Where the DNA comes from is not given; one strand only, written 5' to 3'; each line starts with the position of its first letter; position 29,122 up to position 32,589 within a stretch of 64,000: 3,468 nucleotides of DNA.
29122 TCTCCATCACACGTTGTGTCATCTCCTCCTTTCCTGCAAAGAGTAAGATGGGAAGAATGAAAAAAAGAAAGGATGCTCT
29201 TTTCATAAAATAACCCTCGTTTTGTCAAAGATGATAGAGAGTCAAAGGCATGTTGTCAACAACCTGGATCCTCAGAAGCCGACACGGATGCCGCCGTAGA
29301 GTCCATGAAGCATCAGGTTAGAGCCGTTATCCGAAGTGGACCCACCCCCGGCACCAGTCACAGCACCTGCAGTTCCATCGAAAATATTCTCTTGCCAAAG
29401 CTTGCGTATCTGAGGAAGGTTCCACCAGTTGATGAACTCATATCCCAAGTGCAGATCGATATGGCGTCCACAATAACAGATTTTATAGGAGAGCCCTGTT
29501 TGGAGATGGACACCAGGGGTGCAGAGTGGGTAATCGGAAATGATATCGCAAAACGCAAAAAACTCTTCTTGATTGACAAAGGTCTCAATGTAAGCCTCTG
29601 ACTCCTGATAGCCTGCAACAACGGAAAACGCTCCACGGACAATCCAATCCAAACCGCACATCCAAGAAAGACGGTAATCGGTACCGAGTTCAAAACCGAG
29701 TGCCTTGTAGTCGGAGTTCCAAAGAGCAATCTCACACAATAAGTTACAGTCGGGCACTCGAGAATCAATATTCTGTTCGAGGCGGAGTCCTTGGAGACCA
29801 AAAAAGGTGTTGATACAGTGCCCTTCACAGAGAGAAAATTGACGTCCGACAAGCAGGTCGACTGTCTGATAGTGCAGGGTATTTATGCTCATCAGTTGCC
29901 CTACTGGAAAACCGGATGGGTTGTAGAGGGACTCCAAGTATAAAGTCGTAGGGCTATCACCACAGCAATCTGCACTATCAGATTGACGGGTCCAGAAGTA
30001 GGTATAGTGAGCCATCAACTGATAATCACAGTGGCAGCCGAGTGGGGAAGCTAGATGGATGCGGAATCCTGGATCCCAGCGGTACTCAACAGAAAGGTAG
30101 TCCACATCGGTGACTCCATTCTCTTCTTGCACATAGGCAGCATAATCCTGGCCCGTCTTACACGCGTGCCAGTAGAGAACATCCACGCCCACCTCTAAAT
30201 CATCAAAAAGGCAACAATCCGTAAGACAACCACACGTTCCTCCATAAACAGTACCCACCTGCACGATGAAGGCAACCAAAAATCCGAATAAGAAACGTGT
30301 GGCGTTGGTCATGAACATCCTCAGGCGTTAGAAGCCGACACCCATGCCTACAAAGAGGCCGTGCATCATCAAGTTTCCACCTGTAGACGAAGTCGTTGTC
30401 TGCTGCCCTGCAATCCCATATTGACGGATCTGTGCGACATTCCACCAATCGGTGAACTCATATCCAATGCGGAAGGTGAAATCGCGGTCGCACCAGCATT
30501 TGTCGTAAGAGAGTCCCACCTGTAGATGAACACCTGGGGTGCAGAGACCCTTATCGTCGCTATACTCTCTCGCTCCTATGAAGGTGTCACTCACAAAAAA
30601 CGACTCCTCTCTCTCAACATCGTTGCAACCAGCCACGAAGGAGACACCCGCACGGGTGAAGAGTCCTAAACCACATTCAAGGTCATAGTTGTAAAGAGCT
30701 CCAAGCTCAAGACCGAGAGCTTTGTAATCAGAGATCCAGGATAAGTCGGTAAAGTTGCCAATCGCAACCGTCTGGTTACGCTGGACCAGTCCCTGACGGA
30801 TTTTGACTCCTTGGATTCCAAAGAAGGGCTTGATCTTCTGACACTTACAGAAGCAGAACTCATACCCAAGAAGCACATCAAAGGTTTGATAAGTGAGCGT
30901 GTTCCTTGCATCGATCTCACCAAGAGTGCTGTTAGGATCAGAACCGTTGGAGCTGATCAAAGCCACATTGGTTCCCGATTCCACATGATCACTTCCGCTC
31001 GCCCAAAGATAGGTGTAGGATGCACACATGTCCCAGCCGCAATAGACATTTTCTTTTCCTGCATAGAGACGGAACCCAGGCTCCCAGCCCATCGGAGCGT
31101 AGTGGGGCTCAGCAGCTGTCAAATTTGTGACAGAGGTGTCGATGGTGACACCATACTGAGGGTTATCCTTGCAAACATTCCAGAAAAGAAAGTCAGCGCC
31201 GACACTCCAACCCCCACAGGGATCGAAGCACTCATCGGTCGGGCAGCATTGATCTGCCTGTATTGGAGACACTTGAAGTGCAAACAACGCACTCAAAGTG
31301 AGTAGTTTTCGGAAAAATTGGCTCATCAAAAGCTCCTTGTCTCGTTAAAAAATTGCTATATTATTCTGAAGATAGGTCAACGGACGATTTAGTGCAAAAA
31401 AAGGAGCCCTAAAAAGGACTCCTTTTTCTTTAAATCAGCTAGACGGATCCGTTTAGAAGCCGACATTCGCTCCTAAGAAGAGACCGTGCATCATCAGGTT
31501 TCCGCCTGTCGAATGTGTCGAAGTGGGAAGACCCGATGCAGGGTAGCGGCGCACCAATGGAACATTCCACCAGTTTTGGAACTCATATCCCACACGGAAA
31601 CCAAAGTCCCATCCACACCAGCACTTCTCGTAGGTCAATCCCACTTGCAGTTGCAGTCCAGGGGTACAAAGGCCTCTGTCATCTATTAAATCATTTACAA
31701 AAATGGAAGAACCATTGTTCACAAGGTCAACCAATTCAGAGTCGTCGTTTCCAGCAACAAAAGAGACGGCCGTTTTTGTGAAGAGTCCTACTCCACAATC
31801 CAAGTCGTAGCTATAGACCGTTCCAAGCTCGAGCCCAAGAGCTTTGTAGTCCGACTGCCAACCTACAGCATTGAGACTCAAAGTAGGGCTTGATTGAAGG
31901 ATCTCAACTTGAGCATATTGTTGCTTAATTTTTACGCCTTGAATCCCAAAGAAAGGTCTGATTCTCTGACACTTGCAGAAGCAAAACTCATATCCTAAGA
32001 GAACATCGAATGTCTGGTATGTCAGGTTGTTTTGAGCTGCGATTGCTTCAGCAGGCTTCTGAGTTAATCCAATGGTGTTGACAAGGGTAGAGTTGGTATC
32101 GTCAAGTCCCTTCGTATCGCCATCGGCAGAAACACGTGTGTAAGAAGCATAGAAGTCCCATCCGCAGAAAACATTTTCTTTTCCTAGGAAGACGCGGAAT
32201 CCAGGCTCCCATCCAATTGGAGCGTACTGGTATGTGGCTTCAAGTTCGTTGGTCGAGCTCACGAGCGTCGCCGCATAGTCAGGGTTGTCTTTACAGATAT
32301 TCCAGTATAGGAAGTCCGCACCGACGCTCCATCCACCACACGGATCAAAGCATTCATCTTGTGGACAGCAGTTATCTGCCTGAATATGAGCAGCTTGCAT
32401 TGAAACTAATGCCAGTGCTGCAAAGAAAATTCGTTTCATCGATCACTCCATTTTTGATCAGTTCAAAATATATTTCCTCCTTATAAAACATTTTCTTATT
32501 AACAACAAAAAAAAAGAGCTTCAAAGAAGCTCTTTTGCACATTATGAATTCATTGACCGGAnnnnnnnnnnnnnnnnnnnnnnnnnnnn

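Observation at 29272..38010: Eight-gene tandem array of cysteine-rich beta-barrel OMP paralogues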

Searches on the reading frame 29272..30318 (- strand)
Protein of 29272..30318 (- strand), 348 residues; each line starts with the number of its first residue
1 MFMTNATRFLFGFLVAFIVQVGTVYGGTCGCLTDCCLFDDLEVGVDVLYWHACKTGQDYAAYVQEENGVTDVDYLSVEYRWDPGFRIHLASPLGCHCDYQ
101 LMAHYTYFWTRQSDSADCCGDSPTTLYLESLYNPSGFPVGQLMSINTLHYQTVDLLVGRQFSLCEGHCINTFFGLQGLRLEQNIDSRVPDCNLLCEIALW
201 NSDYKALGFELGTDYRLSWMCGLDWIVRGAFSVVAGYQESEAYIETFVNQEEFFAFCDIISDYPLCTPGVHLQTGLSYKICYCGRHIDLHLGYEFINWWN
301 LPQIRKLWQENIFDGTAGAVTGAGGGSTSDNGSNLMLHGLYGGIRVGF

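Call 3: search_protein_families(library=pfam, proteins=[window:29272-30318:-], max_evalue=1)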
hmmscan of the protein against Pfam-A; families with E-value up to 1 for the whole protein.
window:29272-30318:- (348 aa): 1 family
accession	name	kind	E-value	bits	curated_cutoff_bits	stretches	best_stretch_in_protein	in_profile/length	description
PF05150.18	Legionella_OMP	-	3.7e-25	88.9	25.4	1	36-346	4-279/281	Legionella pneumophila major outer membrane protein precursor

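Call 4: search_protein_families(library=ncbifam, proteins=[window:29272-30318:-], max_evalue=1)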
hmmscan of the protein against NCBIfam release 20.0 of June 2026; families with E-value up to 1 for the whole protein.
window:29272-30318:- (348 aa): 1 family
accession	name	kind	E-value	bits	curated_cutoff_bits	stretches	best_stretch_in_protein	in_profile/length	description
NF045690.1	BCarotKetCrtW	equivalog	0.14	11.4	350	1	266-308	211-253/257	beta-carotene ketolase CrtW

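Call 7: find_related_loci(query=A1, collection=genome_contigs, flank=10000)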
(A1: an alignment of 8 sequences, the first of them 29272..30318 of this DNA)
Query A1 (348 aa) in genome_contigs; peptide patterns used: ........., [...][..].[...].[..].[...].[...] (x = any residue, [..] = any of these).
50 stretches matched a pattern; 23 encode a relative of the query (tblastn E <= 1e-3); 22 distinct loci.
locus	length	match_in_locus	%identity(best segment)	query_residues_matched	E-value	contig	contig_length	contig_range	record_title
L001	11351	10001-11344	32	34-348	1e-47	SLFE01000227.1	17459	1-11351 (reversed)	MAG: Waddliaceae bacterium isolate CSSed162cmB_602 CSSed16-2cmB-8171, whole genome shotgun sequence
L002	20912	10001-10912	34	34-348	2e-44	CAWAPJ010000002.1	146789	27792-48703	MAG: Waddliaceae bacterium isolate MFD02923.bin.2.37 genome assembly, contig: contig_16794, whole genome shotgun sequenc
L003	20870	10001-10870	33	46-344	4e-43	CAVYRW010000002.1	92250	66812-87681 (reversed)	MAG: Waddliaceae bacterium isolate MFD05684.bin.1.376 genome assembly, contig: contig_21305, whole genome shotgun sequen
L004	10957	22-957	31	38-348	8e-41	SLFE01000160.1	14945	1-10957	MAG: Waddliaceae bacterium isolate CSSed162cmB_602 CSSed16-2cmB-11374, whole genome shotgun sequence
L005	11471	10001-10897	33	31-334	1e-38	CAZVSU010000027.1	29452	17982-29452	MAG TPA_asm: uncultured bacterium isolate SRP332253_co1_236 genome assembly, contig: NODE_2242_length_29452_cov_5.699629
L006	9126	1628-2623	28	15-348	5e-35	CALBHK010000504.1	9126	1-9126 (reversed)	MAG TPA_asm: uncultured Chlamydiae bacterium isolate SRR6231132_bin.17_CONCOCT_v1.1_MAG genome assembly, contig: ERZ6502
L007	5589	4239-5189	27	31-348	1e-26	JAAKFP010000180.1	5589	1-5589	MAG: Chlamydiae bacterium isolate K940_chlam_7 K940chlam7_180, whole genome shotgun sequence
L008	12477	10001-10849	23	25-304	2e-15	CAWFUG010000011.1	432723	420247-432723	MAG: uncultured Verrucomicrobiae bacterium isolate MFD09495.bin.1.6 genome assembly, contig: contig_7890, whole genome s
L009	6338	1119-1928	23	76-332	1e-11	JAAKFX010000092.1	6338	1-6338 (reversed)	MAG: Candidatus Anoxychlamydiales bacterium isolate KR126_chlam_6 KR126chlam6_92, whole genome shotgun sequence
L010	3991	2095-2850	24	76-338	1e-11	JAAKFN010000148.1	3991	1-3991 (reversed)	MAG: Candidatus Anoxychlamydiales bacterium isolate K940_chlam_5 K940chlam5_148, whole genome shotgun sequence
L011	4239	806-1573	24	76-338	6e-11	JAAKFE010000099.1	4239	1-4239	MAG: Candidatus Anoxychlamydiales bacterium isolate K1060_chlam_1 K1060chlam1_99, whole genome shotgun sequence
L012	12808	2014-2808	23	76-338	9e-10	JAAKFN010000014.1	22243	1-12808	MAG: Candidatus Anoxychlamydiales bacterium isolate K940_chlam_5 K940chlam5_14, whole genome shotgun sequence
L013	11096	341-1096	22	76-338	4e-9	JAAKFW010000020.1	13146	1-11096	MAG: Candidatus Anoxychlamydiales bacterium isolate KR126_chlam_5 KR126chlam5_20, whole genome shotgun sequence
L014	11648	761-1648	22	46-348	5e-9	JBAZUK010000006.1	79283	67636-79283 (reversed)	MAG: Parachlamydiales bacterium isolate SO_2017_GW1_226 NODE_1897_length_79283_cov_2.962871_OW334_2017, whole genome sho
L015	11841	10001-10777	22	73-348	2e-7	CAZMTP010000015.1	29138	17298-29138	MAG TPA_asm: uncultured bacterium isolate SRP200132_co1_748 genome assembly, contig: NODE_2724_length_29138_cov_8.943060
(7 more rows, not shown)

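Call 9: list_cluster_members(proteins=[P0001, P0002, P0007, P0009, window:29272-30318:-, window:37012-38010:-])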
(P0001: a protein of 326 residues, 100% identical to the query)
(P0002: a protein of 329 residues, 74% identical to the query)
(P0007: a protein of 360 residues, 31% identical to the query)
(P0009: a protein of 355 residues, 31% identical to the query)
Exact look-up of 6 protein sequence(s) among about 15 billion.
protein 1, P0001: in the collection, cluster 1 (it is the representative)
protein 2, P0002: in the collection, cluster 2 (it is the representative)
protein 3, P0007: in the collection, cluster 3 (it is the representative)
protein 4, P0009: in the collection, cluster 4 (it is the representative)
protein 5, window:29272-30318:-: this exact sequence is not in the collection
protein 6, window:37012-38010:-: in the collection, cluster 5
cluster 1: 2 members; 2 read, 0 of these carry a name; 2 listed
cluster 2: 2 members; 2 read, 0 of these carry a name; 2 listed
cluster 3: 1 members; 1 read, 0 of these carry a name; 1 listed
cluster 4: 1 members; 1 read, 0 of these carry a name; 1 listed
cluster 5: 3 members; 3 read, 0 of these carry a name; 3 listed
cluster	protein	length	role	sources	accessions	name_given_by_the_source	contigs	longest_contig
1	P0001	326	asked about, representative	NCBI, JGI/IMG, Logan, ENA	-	-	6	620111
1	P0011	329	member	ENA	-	-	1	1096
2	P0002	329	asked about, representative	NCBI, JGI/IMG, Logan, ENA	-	-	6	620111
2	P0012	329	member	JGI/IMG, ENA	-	-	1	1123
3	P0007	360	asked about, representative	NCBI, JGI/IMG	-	-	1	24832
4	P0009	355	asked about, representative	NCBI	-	-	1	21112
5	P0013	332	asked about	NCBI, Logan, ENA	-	-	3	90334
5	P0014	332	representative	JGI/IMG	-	-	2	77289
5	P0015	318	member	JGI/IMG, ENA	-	-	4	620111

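Call 14: find_homologous_proteins(query=A1, max_evalue=0.00001)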
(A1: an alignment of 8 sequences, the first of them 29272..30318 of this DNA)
Query A1 (8 sequences) (348 aa, profile of the alignment): 24 proteins with E <= 0.00001 among 3240 candidates.
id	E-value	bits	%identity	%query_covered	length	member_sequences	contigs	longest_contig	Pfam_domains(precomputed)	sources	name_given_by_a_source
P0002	4.1e-162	557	35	99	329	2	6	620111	PF05150.19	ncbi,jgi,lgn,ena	-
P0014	5.8e-129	448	33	89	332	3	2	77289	PF05150.19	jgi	-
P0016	4.4e-127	442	100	99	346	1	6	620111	PF05150.19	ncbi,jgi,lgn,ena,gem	-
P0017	9.3e-87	309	32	89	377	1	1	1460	PF05150.19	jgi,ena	-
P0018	4.6e-83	297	33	89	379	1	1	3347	PF05150.19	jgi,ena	-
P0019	1.6e-82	296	33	87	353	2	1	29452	PF05150.19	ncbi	-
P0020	4.4e-80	288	31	89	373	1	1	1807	PF05150.19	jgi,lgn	-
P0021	6.0e-80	287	32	89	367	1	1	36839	PF05150.19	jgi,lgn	-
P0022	4.2e-46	176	27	91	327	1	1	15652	PF05150.19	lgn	-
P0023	7.5e-44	168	29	88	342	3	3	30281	PF05150.19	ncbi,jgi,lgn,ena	-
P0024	3.1e-40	157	26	87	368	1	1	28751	PF05150.19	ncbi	-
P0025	1.3e-25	108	22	78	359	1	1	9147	PF05150.19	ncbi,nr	ncbi:MAG: MOMP family protein [Verrucomicrobia bacterium]|nr:MOMP family protein [Verrucomicrobiota 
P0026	4.7e-23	100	29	44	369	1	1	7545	PF05150.19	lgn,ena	-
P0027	2.1e-21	95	20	75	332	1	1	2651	PF05150.19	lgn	-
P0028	1.4e-20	92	26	92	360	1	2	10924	PF05150.19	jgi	jgi:hypothetical protein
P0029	8.3e-20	89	26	87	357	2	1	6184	PF05150.19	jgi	jgi:hypothetical protein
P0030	4.2e-15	74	24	97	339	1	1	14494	PF05150.19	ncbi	-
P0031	1.5e-14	72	26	83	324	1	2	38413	PF05150.19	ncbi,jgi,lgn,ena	jgi:hypothetical protein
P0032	1.6e-13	69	24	54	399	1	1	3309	PF05150.19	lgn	-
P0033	3.2e-13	68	21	75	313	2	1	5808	PF05150.19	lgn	-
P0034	6.9e-10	57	22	79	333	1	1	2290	PF05150.19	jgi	jgi:hypothetical protein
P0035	4.5e-8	51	27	50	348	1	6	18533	PF05150.19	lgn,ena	-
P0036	6.0e-7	47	22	78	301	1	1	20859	PF05150.19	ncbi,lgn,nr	ncbi:MAG: Lpg1974 family pore-forming outer membrane protein [Chlamydiales bacterium]|nr:Lpg1974 fam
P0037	2.8e-6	45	22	77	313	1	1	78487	PF05150.19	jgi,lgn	-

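Call 31: search_protein_representatives(alignment_id=A1)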
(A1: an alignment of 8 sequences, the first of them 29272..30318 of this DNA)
Query: 8 sequences, 331 profile positions. Proteins with E-value up to 0.001 (for the whole library): 5284; up to 1e-10: 2531; up to 1e-30: 213. The best 150 are listed.
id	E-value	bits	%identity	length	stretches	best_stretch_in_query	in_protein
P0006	3.4e-148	509.7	-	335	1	1-331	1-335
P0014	1.8e-129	448.2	-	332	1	4-331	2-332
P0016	1.4e-127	442.0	-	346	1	3-331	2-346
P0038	2.4e-87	309.7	-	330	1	34-331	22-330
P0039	1.4e-81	290.8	-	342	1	3-331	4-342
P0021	1.9e-80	287.0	-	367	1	31-331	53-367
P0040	2.4e-76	273.6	-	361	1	6-331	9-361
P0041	2.9e-72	260.2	-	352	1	2-331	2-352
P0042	1.0e-71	258.4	-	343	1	24-331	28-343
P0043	2.0e-71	257.4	-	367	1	21-331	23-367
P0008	9.4e-69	248.6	-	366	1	3-331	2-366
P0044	9.4e-67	242.0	-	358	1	2-331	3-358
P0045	5.3e-66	239.6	-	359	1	1-328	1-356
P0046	1.5e-65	238.0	-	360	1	7-328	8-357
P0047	3.5e-65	236.9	-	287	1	11-266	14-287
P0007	4.0e-61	223.5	-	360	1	6-331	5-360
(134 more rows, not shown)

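Call 83: predict_structure(alignment_id=A5)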
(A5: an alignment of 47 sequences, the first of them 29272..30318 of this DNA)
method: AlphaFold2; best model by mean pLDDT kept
length: 348 residues; sequences in the alignment: 47
mean_pLDDT: 86.6   pTM: 0.83
mean pLDDT of the five models: 86.6, 86.4, 85.0, 84.5, 84.3
residues with pLDDT >= 90: 221; 70-90: 71; 50-70: 36; < 50: 20
segments of 3 or more residues with pLDDT < 50: 1-3, 23-35
pLDDT, mean of each block of 10 residues (from residue 1): 60 67 44 54 97 94 93 95 98 81 98 92 79 69 96 98 95 98 94 86 98 97 97 98 88 82 97 98 92 98 84 52 72 97 96
secondary structure, 60 per line:
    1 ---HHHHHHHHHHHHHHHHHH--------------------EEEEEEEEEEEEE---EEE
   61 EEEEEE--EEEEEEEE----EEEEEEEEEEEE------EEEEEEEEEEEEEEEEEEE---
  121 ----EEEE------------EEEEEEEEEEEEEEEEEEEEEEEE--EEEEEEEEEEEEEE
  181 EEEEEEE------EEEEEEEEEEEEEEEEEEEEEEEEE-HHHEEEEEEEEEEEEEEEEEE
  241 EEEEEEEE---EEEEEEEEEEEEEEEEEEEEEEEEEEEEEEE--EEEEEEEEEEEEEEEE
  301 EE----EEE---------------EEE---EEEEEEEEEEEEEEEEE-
elements in order: H4-21 E42-54 E58-66 E69-76 E81-92 E99-117 E125-128 E141-164 E167-187 E194-218 E223-248 E252-282 E285-302 E307-309 E325-327 E331-347

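Call 85: fold_search(model_id=the predicted structure, library=pdb)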
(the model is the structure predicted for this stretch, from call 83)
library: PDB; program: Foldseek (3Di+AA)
matches with E <= 10: 771; with E <= 0.001: 48
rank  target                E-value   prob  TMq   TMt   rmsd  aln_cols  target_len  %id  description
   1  9nh1_B                1.5e-13  1.00  0.59  0.77   7.6       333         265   13  In situ cryo-EM structure of porin I of the Legionella Dot/Icm T4SS machine (released 2025-09-17)
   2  9nh1_C                4.6e-13  1.00  0.58  0.76   6.6       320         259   13  In situ cryo-EM structure of porin I of the Legionella Dot/Icm T4SS machine (released 2025-09-17)
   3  9nh1_A                1.5e-12  1.00  0.58  0.78   5.5       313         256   13  In situ cryo-EM structure of porin I of the Legionella Dot/Icm T4SS machine (released 2025-09-17)
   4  2x56                  2.9e-07  1.00  0.48  0.59   8.0       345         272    9  Yersinia Pestis Plasminogen Activator Pla (Native) (released 2010-07-28)
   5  2x4m_A                4.3e-07  1.00  0.43  0.50   9.1       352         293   10  Yersinia Pestis Plasminogen Activator Pla (released 2010-07-28)
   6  9a34_MODEL_1_A        6.3e-07  1.00  0.46  0.49  13.5       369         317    7  Model of E. coli OmpT by in-cell photo-crosslinking MS and deep learning (released 2023-02-24)
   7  1k24                  9.5e-07  1.00  0.37  0.49  10.6       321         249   10  Crystal Structure of the OpcA Outer Membrane Adhesin/Invasin from Neisseria meningitidis (released 2002-03-27)
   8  1i78_A                1.3e-06  1.00  0.47  0.54   9.4       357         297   10  CRYSTAL STRUCTURE OF OUTER MEMBRANE PROTEASE OMPT FROM ESCHERICHIA COLI (released 2001-10-03)
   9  9hjm_F                1.5e-06  1.00  0.30  0.27  14.4       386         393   11  Porphyromonas gingivalis BAM complex (released 2025-11-19)
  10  1i78_B                1.9e-06  1.00  0.46  0.55   9.0       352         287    8  CRYSTAL STRUCTURE OF OUTER MEMBRANE PROTEASE OMPT FROM ESCHERICHIA COLI (released 2001-10-03)
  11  7xw0_B                2.8e-06  1.00  0.46  0.58   7.8       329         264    8  Crystal structure of pOmpT (released 2023-05-31)
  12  2x55                  3.0e-06  1.00  0.46  0.56   8.2       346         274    9  Yersinia Pestis Plasminogen Activator Pla (Native) (released 2010-07-28)
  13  4dcb_A                3.8e-06  1.00  0.43  0.52   9.5       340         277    9  Y. pestis Plasminogen Activator Pla in Complex with Human Plasminogen Activation Loop Peptide ALP11 (released 2012-06-06)
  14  2x4m_C                5.2e-06  1.00  0.48  0.56   9.7       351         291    9  Yersinia Pestis Plasminogen Activator Pla (released 2010-07-28)
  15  2vdf                  6.0e-06  1.00  0.38  0.54   8.9       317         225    9  Structure of the OpcA adhesion from Neisseria meningitidis determined by crystallization from the cubic mesophase (released 2007-10-23)
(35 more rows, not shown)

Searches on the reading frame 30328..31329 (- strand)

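Call 3: search_protein_families(library=pfam, proteins=[window:30328-31329:-], max_evalue=1)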
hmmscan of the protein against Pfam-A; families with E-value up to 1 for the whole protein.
window:30328-31329:- (333 aa): 1 family
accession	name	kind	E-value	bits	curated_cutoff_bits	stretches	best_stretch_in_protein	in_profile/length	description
PF05150.18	Legionella_OMP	-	3.2e-29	102.2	25.4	1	40-330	8-278/281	Legionella pneumophila major outer membrane protein precursor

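Call 4: search_protein_families(library=ncbifam, proteins=[window:30328-31329:-], max_evalue=1)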
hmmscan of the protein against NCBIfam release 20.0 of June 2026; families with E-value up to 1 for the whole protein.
window:30328-31329:- (333 aa): 0 families

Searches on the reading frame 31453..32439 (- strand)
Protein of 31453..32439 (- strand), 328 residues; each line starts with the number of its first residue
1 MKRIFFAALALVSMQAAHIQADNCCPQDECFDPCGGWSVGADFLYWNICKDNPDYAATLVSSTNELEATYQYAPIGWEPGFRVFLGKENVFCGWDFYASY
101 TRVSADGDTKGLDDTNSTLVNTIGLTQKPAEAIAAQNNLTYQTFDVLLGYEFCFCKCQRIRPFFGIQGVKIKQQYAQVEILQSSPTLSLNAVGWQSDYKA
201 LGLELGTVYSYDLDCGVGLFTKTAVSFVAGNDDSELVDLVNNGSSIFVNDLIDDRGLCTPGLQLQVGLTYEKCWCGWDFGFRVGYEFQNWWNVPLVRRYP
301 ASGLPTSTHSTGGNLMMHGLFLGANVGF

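Call 3: search_protein_families(library=pfam, proteins=[window:31453-32439:-], max_evalue=1)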
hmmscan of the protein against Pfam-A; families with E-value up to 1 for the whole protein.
window:31453-32439:- (328 aa): 3 families
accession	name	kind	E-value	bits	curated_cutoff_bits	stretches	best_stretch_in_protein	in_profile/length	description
PF05150.18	Legionella_OMP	-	1.1e-28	100.5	25.4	1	36-326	8-279/281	Legionella pneumophila major outer membrane protein precursor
PF13505.12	OMP_b-brl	-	0.0069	17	28.7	0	272-294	40-61/175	Outer membrane protein beta-barrel domain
PF08139.17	LPAM_1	-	0.34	11.9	20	1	1-12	1-12/18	Prokaryotic membrane lipoprotein lipid attachment site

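Call 4: search_protein_families(library=ncbifam, proteins=[window:31453-32439:-], max_evalue=1)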
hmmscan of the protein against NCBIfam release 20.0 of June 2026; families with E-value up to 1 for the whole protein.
window:31453-32439:- (328 aa): 0 families
